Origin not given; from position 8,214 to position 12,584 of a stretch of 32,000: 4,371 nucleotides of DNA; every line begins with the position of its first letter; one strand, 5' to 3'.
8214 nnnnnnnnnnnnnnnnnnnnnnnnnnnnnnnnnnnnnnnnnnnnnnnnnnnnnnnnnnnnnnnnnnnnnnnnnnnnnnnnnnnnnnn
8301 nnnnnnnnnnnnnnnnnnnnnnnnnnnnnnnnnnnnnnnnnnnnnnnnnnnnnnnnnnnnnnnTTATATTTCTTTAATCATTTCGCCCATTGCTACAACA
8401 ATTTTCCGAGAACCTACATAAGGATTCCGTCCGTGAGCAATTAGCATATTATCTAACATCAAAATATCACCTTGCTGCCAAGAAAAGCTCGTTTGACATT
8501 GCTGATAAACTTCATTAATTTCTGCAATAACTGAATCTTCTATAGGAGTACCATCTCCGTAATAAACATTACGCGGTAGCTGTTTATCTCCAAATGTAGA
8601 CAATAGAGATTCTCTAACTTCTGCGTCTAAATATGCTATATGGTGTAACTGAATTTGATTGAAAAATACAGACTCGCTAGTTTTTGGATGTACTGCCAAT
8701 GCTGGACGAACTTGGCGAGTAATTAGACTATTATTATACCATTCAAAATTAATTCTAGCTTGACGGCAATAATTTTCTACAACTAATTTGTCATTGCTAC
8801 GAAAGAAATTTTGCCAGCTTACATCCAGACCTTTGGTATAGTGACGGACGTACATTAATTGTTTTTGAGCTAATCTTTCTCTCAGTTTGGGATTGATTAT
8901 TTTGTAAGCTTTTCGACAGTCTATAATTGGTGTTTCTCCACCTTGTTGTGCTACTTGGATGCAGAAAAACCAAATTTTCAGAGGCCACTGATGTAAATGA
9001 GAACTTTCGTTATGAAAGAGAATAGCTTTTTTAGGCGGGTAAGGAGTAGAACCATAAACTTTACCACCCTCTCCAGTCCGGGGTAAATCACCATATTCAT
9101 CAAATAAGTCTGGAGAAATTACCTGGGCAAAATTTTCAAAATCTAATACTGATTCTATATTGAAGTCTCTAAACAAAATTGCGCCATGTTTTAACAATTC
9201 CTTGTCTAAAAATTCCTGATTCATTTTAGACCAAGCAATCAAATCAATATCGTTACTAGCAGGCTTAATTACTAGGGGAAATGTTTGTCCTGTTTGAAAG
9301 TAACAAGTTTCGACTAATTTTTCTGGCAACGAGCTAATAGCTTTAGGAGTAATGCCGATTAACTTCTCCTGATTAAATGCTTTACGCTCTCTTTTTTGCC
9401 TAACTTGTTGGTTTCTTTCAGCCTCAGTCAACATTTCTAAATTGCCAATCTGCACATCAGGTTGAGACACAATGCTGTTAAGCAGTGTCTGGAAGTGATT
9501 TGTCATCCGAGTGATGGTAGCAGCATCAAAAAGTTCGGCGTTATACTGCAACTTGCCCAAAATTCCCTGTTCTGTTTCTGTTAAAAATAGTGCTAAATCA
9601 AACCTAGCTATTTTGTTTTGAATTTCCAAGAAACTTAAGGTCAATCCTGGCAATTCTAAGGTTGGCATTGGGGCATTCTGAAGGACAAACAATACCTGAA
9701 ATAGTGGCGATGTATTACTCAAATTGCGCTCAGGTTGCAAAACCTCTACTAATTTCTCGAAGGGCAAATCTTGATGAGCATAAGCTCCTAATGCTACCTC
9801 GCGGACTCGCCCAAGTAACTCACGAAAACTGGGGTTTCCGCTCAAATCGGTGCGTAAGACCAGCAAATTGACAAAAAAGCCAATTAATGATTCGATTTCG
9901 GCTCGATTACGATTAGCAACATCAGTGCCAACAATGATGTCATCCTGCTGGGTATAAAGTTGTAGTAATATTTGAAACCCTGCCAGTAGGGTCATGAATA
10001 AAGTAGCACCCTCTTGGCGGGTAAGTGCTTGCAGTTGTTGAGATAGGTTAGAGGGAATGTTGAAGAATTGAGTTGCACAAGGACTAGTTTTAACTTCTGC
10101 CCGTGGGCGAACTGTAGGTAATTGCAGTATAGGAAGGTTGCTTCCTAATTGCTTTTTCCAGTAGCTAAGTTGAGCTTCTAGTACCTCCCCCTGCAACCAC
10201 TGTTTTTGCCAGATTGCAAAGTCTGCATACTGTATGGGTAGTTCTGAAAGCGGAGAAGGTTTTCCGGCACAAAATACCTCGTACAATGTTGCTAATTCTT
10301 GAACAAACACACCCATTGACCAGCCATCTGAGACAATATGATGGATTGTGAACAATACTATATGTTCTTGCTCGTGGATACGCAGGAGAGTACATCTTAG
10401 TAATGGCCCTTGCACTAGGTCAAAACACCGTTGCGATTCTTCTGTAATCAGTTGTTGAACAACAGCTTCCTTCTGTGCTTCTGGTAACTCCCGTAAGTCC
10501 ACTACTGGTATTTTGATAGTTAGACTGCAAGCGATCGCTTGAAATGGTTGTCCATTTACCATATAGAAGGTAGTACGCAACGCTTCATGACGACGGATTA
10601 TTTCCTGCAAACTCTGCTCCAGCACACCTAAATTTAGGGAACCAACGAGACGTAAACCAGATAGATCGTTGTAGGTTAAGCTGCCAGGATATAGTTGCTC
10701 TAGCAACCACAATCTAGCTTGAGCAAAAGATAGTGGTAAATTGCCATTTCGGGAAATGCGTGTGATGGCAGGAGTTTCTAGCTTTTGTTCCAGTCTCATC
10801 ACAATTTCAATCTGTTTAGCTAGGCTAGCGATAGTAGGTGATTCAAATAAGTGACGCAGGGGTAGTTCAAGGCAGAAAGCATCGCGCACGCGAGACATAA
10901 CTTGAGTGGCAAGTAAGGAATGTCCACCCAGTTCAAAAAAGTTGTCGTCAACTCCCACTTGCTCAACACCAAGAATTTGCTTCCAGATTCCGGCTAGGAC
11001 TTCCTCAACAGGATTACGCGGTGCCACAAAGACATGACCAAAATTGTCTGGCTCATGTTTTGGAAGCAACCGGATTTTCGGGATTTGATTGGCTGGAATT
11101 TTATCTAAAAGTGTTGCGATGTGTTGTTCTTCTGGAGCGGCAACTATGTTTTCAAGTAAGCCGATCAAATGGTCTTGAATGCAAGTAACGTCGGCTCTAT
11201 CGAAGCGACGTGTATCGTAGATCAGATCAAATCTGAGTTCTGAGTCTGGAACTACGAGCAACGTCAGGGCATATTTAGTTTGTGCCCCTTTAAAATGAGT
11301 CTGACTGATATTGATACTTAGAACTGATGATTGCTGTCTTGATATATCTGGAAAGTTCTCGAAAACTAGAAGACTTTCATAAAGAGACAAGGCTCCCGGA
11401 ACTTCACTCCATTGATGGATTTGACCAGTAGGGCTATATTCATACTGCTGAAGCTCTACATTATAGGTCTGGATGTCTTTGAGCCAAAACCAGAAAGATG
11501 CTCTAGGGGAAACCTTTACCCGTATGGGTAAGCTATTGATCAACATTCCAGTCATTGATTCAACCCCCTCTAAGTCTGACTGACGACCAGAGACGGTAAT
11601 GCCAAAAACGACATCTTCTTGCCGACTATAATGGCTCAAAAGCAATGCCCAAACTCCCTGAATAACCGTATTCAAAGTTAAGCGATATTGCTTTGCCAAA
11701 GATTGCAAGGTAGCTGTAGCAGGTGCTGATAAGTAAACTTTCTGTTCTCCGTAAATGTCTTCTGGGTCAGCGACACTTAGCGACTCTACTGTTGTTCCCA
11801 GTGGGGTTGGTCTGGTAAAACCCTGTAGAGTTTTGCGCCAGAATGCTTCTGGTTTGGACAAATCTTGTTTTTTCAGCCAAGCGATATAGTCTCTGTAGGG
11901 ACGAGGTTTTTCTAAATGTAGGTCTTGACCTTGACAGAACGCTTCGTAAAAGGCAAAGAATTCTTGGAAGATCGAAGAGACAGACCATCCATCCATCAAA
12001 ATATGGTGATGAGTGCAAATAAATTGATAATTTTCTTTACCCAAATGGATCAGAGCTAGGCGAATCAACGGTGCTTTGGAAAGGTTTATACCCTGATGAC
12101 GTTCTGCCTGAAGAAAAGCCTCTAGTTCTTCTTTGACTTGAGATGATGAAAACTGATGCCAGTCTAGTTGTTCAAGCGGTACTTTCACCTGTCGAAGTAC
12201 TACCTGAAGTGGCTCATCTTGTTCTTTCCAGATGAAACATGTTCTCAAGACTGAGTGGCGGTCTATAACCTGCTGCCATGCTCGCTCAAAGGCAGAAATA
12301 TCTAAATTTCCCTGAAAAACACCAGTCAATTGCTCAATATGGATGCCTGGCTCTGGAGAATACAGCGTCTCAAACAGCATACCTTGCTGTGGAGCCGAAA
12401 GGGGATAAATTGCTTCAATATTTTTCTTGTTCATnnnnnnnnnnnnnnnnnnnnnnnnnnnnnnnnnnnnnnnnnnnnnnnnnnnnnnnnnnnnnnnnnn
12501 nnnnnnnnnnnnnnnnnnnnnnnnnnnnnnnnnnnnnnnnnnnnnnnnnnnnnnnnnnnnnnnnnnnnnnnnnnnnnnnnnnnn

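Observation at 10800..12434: A-less NRPS module: C-T with no adenylation domain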

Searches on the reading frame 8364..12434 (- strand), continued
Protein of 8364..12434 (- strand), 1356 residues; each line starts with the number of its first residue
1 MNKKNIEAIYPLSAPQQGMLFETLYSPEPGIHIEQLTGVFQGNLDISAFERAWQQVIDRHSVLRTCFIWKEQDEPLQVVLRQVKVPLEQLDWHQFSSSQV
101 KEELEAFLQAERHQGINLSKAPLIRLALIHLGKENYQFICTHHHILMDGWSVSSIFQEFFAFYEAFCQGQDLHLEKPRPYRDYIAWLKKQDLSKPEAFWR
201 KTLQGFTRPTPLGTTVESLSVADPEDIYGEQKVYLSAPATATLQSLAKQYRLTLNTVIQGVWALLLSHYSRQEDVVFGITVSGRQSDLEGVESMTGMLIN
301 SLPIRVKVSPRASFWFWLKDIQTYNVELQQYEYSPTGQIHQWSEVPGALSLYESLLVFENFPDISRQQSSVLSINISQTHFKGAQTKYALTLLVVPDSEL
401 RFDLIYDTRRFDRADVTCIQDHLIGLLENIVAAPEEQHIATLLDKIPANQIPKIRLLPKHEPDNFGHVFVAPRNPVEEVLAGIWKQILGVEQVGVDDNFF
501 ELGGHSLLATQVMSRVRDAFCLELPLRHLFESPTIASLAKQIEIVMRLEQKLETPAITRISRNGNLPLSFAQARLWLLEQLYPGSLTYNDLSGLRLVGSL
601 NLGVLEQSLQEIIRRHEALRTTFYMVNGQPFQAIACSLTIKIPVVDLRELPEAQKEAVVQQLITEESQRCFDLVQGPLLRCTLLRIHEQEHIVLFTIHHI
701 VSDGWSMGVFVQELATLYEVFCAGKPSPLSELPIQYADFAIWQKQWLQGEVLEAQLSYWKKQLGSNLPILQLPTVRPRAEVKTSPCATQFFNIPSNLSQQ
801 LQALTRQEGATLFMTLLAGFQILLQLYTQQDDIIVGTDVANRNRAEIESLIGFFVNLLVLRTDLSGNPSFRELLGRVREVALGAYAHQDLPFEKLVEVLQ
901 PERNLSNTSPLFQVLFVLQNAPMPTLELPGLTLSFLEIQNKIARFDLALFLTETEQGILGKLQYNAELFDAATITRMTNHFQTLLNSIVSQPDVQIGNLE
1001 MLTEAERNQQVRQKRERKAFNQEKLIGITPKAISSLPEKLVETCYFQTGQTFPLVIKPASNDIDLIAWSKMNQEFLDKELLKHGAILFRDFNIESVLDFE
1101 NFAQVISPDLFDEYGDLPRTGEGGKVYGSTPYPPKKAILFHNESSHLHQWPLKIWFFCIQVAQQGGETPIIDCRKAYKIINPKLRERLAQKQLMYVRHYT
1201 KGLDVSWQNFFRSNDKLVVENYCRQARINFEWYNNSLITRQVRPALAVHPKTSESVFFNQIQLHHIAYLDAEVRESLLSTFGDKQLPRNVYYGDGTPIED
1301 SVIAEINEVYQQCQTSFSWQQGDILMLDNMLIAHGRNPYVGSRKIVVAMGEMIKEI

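Call 56: find_encoding_contigs(protein=P0007, flank=10000, max_places=1)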
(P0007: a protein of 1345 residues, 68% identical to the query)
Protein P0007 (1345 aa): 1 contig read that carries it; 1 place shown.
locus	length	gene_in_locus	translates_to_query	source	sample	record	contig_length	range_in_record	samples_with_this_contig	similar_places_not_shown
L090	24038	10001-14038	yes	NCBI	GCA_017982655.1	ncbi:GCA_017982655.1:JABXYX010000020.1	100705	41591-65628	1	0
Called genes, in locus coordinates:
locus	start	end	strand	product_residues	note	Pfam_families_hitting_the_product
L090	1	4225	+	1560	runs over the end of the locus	PF00668:Condensation, PF00501:AMP-binding, PF13193:AMP-binding_C, PF00550:PP-binding, PF00668:Condensation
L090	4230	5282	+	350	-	PF02668:TauD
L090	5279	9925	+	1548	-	PF00668:Condensation, PF00501:AMP-binding, PF13193:AMP-binding_C, PF00550:PP-binding, PF00668:Condensation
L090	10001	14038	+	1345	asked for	PF00668:Condensation, PF00550:PP-binding, PF00668:Condensation, PF02668:TauD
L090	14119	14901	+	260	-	PF05175:MTS (weak), PF13489:Methyltransf_23 (weak), PF08241:Methyltransf_11, PF08242:Methyltransf_12, PF13649:Methyltransf_25, PF13847:Methyltransf_31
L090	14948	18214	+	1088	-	PF00668:Condensation, PF00501:AMP-binding, PF13193:AMP-binding_C, PF00550:PP-binding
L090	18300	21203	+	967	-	PF00109:ketoacyl-synt, PF00108:Thiolase_N (weak), PF02801:Ketoacyl-synt_C, PF16197:KAsynt_C_assoc, PF22336:RhiE-like_linker, PF22621:CurL-like_PKS_C, PF00698:Acyl_transf_1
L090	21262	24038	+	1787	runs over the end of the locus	PF00550:PP-binding, PF23297:ACP_SdgA_C (weak), PF00202:Aminotran_3, PF00668:Condensation, PF00501:AMP-binding, PF13193:AMP-binding_C, PF00550:PP-binding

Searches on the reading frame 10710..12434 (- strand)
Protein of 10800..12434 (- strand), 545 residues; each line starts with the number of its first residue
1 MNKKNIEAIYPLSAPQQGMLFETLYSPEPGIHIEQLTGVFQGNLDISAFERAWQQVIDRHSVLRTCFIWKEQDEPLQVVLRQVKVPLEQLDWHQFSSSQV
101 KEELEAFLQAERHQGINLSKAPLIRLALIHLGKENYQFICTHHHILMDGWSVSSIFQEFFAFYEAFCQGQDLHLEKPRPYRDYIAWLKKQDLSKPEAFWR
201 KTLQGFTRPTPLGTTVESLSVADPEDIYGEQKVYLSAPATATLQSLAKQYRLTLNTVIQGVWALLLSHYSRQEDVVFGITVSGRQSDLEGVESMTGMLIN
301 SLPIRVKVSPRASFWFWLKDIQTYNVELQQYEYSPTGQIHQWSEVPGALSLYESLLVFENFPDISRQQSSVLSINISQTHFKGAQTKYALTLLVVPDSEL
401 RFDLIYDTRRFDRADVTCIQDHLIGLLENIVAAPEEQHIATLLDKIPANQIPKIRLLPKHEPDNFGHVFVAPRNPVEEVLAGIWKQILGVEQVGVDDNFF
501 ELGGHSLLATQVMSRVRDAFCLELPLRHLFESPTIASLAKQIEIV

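Call 47: search_solved_structures(query=window:10800-12434:-, max_evalue=1e-10)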
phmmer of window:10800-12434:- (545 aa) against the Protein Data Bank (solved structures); distinct sequences matched with E-value up to 1e-10: 61 (the best 60 are shown).
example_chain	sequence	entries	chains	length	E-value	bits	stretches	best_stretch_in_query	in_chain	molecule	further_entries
9lcq_A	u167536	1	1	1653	6.7e-127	427.7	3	5-417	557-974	PvdL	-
9lcp_A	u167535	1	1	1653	1.7e-126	426.3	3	5-417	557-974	PvdL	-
9lco_A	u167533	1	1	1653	7.2e-126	424.3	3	5-417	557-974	PvdL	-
8hlk_A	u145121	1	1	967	2.1e-121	409.5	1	3-437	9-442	Microcystin synthetase B (Fragment)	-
9up2_A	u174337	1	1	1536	4.3e-110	372.2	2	5-417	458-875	PvdL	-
2vsq_A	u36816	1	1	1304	2.1e-93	317.1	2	3-441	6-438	SURFACTIN SYNTHETASE SUBUNIT 3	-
9bfd_B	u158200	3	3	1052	7.3e-89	302.1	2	2-426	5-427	Tyrocidine synthase 2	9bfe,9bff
9rde_A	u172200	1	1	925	3.7e-83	283.3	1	5-437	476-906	Bacitracin synthase 3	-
8f7h_A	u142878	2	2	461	2.9e-70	240.8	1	6-439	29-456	Surfactin synthetase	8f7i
8f7f_A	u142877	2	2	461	4.3e-70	240.2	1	6-439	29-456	Surfactin synthetase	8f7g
8jbr_A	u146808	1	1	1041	8.1e-49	170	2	5-310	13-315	McyA protein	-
5u89_A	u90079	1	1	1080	3.4e-46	161.3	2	11-366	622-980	Amino acid adenylation domain protein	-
2jgp_A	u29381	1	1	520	5.3e-45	157.4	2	7-434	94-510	TYROCIDINE SYNTHETASE 3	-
6mfz_A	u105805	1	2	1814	2.8e-41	145.1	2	42-416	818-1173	Linear gramicidin synthase subunit A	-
9be3_A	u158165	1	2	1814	2.8e-41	145.1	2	42-416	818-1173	Linear gramicidin synthase subunit A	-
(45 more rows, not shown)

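Call 80: predict_structure(alignment_id=A2)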
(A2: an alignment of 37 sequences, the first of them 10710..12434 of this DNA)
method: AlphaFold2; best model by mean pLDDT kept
length: 575 residues; sequences in the alignment: 37
mean_pLDDT: 85.5   pTM: 0.82
mean pLDDT of the five models: 85.5, 84.6, 82.1, 81.8, 78.8
residues with pLDDT >= 90: 288; 70-90: 223; 50-70: 43; < 50: 21
segments of 3 or more residues with pLDDT < 50: 460-466, 552-559, 569-571, 573-575
pLDDT, mean of each block of 10 residues (from residue 1): 78 84 75 89 92 94 89 81 93 93 93 90 95 93 89 90 93 88 89 94 93 81 70 96 96 96 96 95 84 87 93 94 93 89 87 90 68 80 77 92 91 94 96 85 89 77 49 92 89 85 77 86 77 88 78 47 57 40
secondary structure, 60 per line:
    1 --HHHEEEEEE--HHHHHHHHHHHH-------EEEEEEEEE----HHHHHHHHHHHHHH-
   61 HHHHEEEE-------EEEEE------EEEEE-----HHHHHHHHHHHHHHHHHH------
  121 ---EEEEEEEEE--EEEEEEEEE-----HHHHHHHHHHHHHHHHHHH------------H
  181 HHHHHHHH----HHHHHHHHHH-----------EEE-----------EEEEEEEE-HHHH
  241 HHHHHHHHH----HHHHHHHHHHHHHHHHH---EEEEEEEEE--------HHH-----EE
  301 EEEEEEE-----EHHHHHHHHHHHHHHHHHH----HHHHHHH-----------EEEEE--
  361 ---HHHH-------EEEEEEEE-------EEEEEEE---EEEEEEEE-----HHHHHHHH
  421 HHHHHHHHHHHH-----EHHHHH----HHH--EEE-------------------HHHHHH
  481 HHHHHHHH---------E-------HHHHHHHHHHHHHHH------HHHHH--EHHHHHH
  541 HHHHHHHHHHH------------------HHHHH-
elements in order: E6-11 H14-25 E33-41 H46-59 H61-64 E65-68 E76-80 E87-91 H97-114 E124-132 E135-143 H149-167 H180-188 H193-202 E214-216 E228-235 H237-249 H254-270 E274-282 E299-307 H314-331 H336-342 E354-358 H364-367 E375-382 E390-396 E400-407 H413-432 H439-443 E453-455 H475-488 H506-520 H527-531 H535-551 H570-574
